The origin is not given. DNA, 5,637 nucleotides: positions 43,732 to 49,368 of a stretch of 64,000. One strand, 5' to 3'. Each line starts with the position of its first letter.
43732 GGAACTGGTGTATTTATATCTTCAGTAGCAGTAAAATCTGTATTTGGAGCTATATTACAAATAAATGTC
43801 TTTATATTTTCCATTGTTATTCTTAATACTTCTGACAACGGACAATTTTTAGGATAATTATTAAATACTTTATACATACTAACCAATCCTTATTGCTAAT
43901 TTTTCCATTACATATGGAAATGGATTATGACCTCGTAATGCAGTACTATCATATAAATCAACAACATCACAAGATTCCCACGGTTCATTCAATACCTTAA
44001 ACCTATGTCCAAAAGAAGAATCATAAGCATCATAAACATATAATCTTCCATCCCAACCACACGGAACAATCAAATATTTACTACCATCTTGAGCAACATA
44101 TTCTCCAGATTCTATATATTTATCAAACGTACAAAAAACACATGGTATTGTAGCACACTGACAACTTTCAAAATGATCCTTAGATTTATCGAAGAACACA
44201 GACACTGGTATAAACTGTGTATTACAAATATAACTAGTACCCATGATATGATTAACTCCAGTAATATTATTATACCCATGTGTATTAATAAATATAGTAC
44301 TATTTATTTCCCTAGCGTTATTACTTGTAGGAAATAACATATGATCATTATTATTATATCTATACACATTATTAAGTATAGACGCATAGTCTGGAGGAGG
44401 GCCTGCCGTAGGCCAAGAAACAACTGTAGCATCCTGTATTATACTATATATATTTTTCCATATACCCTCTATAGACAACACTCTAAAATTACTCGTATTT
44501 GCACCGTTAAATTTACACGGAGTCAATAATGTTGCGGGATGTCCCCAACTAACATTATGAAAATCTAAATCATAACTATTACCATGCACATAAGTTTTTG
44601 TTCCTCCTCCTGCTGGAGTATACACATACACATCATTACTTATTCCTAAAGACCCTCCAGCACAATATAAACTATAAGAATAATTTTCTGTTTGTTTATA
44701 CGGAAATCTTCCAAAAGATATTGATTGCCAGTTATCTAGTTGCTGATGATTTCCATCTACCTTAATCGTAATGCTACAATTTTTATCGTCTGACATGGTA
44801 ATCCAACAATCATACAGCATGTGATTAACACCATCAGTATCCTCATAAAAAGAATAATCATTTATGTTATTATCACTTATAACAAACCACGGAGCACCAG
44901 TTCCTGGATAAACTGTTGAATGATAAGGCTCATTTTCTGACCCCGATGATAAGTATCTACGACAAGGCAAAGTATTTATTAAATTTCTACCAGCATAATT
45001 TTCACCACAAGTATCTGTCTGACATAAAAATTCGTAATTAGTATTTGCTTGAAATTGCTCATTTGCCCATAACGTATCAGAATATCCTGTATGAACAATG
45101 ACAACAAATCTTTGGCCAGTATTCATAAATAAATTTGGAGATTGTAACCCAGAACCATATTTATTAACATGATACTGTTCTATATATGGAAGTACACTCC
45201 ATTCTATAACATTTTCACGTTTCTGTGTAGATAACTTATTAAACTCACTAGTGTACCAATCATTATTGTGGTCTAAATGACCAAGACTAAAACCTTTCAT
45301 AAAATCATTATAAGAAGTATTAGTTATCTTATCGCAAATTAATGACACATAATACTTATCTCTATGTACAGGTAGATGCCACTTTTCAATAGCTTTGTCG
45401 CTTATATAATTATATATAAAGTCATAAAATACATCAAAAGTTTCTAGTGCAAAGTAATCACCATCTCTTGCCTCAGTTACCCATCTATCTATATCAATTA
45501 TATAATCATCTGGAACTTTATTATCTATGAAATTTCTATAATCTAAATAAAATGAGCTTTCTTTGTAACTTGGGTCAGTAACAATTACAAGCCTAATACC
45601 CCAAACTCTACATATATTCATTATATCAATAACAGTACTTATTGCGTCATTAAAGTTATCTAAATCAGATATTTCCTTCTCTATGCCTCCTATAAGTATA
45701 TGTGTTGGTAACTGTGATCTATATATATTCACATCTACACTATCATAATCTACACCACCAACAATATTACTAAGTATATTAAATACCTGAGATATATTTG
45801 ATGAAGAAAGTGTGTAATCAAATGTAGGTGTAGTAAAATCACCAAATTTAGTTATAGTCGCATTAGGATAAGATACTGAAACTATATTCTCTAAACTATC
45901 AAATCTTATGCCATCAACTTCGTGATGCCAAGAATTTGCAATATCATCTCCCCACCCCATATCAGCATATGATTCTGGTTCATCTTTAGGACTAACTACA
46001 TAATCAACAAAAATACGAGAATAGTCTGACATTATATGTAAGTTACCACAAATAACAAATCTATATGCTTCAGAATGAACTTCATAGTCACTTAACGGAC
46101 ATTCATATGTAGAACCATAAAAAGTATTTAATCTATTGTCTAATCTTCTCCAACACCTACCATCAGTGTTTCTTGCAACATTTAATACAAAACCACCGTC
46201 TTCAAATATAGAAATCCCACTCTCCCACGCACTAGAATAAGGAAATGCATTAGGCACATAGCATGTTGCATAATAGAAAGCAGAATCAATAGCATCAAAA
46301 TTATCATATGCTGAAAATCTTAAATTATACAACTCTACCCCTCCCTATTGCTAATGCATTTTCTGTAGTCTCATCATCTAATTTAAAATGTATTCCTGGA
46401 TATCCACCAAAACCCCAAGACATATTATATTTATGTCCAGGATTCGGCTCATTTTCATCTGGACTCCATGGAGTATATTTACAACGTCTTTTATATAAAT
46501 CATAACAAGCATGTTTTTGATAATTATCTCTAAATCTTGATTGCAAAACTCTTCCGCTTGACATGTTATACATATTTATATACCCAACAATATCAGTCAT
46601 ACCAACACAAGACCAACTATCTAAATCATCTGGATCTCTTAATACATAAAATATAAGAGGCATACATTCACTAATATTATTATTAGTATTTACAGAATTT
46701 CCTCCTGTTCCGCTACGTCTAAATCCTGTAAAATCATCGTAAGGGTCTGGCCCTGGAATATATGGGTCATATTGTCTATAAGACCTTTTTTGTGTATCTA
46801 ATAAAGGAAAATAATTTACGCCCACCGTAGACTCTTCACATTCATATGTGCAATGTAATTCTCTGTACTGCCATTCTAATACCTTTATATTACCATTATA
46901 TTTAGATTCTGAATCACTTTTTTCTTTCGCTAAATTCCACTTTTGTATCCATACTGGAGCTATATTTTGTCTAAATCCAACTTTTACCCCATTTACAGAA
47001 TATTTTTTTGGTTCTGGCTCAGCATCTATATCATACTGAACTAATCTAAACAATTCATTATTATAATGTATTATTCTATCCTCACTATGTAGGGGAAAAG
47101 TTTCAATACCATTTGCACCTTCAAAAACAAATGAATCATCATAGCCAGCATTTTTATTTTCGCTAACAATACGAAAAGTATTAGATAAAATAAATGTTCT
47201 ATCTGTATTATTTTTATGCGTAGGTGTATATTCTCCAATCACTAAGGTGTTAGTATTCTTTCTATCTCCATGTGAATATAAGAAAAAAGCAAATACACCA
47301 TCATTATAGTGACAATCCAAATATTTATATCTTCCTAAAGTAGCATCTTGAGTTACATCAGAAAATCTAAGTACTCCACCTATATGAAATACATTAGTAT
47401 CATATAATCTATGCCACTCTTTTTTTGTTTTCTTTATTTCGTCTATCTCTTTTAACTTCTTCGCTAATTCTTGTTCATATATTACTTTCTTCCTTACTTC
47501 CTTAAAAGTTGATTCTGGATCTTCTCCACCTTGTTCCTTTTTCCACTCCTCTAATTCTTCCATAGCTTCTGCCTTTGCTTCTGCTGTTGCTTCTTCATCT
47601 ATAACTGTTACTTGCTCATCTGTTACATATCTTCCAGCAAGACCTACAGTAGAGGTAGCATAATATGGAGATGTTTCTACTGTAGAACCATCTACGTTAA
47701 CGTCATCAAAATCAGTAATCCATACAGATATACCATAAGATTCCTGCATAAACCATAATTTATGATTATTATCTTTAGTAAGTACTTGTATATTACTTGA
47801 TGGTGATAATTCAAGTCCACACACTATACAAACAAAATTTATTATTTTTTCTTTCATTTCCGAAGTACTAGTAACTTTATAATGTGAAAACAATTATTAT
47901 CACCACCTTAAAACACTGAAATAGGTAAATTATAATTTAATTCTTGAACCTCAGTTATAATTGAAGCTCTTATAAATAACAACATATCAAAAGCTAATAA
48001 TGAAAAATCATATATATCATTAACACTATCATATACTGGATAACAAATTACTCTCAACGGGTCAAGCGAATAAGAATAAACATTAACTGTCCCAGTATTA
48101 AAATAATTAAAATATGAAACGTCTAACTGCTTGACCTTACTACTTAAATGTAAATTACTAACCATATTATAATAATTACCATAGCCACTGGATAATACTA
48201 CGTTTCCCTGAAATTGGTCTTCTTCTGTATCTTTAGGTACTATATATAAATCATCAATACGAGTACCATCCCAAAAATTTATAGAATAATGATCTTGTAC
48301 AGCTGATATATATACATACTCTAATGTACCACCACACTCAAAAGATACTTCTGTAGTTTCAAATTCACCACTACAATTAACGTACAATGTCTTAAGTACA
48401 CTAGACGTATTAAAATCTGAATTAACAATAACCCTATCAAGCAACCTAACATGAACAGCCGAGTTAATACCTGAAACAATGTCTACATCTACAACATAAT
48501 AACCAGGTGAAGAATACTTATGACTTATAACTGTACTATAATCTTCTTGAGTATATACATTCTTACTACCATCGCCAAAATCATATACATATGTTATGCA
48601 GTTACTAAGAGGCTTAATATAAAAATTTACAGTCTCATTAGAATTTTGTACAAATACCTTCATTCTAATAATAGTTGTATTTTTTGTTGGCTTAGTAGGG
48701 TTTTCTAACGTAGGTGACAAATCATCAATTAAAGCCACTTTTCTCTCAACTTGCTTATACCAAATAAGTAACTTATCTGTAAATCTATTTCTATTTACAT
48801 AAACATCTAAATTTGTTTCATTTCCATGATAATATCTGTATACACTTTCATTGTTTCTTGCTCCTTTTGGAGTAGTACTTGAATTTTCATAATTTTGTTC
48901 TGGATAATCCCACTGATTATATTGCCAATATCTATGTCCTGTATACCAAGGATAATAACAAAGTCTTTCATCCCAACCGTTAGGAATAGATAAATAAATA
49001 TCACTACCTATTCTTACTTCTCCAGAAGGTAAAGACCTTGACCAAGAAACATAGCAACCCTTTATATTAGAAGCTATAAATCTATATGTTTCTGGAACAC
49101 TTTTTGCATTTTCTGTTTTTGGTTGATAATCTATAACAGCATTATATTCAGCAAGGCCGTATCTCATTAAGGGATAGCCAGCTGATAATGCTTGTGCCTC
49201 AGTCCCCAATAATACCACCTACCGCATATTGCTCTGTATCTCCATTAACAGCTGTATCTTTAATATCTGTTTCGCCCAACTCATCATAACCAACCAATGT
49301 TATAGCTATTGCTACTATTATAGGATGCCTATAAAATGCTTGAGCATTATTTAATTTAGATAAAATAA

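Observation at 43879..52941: Internal gene duplications inside the unknown tail block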

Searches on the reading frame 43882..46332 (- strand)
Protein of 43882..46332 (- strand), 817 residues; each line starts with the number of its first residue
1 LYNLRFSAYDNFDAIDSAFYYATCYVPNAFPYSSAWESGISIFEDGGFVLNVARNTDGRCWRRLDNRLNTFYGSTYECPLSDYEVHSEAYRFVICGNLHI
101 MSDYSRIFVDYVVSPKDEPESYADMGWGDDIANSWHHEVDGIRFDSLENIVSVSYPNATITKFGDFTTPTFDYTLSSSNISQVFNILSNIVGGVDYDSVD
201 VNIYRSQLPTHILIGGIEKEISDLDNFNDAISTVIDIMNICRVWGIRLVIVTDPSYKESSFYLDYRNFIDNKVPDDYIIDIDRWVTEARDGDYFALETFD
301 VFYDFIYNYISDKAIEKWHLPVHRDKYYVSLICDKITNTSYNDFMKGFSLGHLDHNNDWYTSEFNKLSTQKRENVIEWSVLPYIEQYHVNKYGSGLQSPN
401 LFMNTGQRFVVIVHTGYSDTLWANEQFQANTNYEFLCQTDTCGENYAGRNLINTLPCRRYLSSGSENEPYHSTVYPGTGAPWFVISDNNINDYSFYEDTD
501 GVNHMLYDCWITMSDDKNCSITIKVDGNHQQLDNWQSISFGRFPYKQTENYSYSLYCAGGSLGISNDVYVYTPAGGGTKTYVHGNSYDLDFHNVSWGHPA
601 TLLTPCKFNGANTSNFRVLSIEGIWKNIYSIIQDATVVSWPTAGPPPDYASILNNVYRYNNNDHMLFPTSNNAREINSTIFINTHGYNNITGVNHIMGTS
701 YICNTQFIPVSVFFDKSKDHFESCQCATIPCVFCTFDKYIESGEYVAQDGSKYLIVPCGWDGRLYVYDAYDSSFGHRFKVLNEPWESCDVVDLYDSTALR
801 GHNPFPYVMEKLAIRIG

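Call 6: search_protein_families(library=phrogs, proteins=[window:43882-46332:-], max_evalue=0.01)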
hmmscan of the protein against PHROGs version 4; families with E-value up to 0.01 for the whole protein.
window:43882-46332:- (817 aa): 0 families

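Call 7: search_protein_families(library=pfam, proteins=[window:43882-46332:-], max_evalue=1)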
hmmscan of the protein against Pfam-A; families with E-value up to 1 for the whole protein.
window:43882-46332:- (817 aa): 0 families

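Call 10: search_dna_similar(query=window:43882-46332:-, collection=phages, mode=protein, max_rows=25, max_evalue=0.001)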
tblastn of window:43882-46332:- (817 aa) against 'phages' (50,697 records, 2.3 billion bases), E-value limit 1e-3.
No match.

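Call 14: find_homologous_proteins(query=window:43882-46332:-, max_evalue=0.001)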
Query window:43882-46332:- (817 aa): 14 proteins with E <= 0.001 among 4242 candidates.
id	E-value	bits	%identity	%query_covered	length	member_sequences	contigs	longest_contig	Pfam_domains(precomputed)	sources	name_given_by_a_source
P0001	0.0e+0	1946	100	100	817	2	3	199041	-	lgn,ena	-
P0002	0.0e+0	1261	67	99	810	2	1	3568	-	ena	-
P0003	2.9e-245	835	50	100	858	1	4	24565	-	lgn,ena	-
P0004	9.6e-232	790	49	100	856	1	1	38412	-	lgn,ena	-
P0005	1.5e-174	601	39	100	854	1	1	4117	-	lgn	-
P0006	4.3e-167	576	39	100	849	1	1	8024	-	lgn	-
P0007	3.3e-132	461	36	100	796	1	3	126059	-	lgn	-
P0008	2.4e-91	326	33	93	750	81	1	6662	-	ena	-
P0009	2.2e-88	316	32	93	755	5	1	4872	-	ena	-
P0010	3.7e-85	305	32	93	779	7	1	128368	-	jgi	-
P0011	6.6e-85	305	32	90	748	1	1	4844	-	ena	-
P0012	6.6e-84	301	31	90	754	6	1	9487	-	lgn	-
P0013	1.4e-81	294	31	93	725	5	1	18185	-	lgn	-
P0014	2.3e-78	283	33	87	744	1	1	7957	-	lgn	-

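Call 15: find_encoding_contigs(protein=P0007, flank=10000, max_places=2)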
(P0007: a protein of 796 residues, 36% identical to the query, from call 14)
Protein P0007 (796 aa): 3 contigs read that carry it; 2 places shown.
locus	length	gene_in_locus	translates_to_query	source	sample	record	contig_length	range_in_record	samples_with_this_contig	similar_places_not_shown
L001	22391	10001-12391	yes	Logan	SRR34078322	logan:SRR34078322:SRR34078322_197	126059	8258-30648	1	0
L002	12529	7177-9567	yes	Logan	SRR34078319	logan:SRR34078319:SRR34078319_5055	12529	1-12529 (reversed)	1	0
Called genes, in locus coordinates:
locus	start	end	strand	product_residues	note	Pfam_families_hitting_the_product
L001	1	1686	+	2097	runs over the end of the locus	PF18013:Phage_lysozyme2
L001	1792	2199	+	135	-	-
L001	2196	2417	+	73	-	-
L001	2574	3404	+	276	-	-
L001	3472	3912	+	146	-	-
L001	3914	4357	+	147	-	PF25223:DUF7841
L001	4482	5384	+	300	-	-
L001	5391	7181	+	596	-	-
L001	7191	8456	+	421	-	-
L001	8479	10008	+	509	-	-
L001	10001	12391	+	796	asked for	-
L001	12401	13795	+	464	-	-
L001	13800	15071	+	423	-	-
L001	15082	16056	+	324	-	-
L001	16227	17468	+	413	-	-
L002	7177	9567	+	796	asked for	-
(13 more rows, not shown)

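Call 16: find_encoding_contigs(protein=P0010, flank=10000, max_places=2)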
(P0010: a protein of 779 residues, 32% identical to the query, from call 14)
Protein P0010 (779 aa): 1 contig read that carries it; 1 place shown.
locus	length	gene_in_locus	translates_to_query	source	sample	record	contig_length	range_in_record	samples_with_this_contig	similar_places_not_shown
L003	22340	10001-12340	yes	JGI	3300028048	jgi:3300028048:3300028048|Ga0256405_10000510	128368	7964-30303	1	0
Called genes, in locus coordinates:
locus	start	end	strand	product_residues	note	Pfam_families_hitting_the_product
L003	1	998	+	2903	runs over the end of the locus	-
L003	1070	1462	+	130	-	-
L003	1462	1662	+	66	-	-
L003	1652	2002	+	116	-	PF05129:Zn_ribbon_Elf1 (faint), PF14354:Lar_restr_allev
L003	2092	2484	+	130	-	-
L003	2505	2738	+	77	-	-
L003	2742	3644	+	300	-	-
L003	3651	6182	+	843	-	-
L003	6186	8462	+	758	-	-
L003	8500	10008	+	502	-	-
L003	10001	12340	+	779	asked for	-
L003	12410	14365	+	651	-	-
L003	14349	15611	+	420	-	-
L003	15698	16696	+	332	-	-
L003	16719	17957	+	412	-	-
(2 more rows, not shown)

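Call 17: find_encoding_contigs(protein=P0004, flank=10000, max_places=2)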
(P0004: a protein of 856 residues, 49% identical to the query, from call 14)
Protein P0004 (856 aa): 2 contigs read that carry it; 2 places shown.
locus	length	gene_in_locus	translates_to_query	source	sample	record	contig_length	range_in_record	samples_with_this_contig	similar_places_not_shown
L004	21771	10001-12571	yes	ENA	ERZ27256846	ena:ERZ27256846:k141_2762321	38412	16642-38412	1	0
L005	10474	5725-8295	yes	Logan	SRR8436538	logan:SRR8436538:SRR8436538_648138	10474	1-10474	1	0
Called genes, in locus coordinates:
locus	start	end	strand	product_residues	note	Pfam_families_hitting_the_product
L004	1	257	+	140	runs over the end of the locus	-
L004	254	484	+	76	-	-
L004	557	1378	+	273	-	-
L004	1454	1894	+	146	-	-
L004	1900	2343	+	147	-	PF25223:DUF7841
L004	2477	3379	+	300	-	-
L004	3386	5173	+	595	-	-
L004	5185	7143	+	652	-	-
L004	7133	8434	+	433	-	PF00801:PKD (weak)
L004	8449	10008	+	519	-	-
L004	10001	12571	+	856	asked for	-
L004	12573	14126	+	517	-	-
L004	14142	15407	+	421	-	-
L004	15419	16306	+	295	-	-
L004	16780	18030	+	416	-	PF01385:OrfB_IS605, PF07282:Cas12f1-like_TNB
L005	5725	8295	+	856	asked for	-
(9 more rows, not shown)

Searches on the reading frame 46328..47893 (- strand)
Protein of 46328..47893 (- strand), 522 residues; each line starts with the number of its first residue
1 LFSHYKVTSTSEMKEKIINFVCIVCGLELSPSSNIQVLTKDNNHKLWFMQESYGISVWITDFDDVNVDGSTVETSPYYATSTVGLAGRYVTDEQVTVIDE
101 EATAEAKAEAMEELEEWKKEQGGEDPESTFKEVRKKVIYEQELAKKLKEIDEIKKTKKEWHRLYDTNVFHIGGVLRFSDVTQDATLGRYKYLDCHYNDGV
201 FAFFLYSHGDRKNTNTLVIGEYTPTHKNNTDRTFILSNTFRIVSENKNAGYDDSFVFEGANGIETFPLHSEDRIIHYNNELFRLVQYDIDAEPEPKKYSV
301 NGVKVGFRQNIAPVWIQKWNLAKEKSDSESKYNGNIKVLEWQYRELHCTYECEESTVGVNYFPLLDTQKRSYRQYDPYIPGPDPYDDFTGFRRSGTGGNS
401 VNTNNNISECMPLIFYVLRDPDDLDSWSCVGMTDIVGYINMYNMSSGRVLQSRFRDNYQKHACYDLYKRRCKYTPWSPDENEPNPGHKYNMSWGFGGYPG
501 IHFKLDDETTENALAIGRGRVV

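Call 6: search_protein_families(library=phrogs, proteins=[window:46328-47893:-], max_evalue=0.01)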
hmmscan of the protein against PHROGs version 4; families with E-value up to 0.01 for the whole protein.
window:46328-47893:- (522 aa): 0 families

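Call 7: search_protein_families(library=pfam, proteins=[window:46328-47893:-], max_evalue=1)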
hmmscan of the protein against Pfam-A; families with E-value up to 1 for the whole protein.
window:46328-47893:- (522 aa): 0 families

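Call 13: find_related_loci(query=window:46328-47893:-, collection=viral_contigs, flank=10000)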
Query window:46328-47893:- (522 aa) in viral_contigs; peptide patterns used: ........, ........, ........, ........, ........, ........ (x = any residue, [..] = any of these).
2 stretches matched a pattern, but none encodes a relative of the query by tblastn (E <= 1e-3).

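Call 69: search_solved_structures(query=A4, max_evalue=10)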
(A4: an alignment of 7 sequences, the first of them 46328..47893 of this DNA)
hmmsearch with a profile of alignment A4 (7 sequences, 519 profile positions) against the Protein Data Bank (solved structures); distinct sequences matched with E-value up to 10: 0.

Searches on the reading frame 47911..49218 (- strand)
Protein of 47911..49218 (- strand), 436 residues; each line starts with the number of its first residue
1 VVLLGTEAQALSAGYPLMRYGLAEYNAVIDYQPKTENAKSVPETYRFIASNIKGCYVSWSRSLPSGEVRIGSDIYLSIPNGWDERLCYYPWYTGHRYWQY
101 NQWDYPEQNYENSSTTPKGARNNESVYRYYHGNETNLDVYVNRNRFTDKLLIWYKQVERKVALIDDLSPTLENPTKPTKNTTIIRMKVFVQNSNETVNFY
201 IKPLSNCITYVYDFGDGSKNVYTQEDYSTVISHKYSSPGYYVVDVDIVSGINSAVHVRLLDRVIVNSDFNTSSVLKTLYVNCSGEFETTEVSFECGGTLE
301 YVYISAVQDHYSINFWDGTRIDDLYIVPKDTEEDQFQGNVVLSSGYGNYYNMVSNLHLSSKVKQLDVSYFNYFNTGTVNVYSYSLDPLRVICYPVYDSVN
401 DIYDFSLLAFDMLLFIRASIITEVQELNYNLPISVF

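Call 6: search_protein_families(library=phrogs, proteins=[window:47911-49218:-], max_evalue=0.01)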
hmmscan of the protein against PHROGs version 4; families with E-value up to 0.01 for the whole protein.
window:47911-49218:- (436 aa): 0 families

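Call 7: search_protein_families(library=pfam, proteins=[window:47911-49218:-], max_evalue=1)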
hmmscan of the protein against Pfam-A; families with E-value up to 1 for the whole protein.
window:47911-49218:- (436 aa): 2 families
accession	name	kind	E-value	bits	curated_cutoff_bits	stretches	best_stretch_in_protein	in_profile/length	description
PF00801.26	PKD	-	1.7e-07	31.5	23.5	1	193-247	13-65/80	PKD domain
PF18911.6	PKD_4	-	0.0001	22.7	27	1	203-246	30-67/85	PKD domain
